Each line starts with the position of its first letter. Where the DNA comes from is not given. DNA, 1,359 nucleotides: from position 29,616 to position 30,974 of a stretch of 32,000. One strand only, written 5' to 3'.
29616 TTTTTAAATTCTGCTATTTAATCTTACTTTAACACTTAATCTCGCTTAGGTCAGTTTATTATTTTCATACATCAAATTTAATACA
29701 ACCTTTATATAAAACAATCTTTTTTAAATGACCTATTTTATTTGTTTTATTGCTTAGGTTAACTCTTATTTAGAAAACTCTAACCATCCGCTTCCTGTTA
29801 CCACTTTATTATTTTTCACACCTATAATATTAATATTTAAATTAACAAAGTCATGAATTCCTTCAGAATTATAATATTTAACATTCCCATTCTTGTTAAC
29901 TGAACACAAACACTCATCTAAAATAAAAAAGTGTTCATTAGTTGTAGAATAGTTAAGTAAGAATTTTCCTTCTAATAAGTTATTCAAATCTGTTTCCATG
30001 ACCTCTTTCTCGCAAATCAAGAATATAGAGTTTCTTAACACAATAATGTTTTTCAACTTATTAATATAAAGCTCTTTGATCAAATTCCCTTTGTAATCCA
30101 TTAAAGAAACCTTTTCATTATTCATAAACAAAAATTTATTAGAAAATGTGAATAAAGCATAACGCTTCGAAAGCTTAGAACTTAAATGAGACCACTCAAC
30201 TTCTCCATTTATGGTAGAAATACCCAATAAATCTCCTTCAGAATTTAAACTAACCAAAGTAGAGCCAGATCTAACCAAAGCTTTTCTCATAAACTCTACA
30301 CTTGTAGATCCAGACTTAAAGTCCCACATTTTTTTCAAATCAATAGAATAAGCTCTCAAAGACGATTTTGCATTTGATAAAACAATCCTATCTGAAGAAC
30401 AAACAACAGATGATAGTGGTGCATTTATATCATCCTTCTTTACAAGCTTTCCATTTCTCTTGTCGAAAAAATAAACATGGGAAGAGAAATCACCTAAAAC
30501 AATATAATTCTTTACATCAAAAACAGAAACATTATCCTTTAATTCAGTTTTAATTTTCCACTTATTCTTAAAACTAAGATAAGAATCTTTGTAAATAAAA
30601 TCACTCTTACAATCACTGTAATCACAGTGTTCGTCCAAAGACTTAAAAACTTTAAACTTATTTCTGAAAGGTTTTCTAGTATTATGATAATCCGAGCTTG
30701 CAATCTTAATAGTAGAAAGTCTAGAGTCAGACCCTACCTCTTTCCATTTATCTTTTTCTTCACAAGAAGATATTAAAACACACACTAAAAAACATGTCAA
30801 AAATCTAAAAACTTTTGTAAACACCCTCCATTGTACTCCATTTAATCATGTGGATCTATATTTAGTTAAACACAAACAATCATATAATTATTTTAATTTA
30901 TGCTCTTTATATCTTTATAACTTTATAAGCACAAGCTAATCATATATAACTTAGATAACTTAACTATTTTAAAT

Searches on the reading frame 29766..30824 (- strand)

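Call 67: search_protein_families(library=pfam, proteins=[window:29766-30824:-], max_evalue=0.001)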
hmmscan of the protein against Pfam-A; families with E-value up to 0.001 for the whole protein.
window:29766-30824:- (352 aa): 2 families
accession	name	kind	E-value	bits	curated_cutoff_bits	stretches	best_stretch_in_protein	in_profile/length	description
PF13570.13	Beta-prop_ACSF4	-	2.2e-07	31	133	1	90-255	46-213/329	Beta-alanine-activating enzyme, beta-propeller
PF13360.13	PQQ_2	-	4.6e-06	26.9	27.6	1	94-248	24-181/233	Outer membrane protein assembly factor BamB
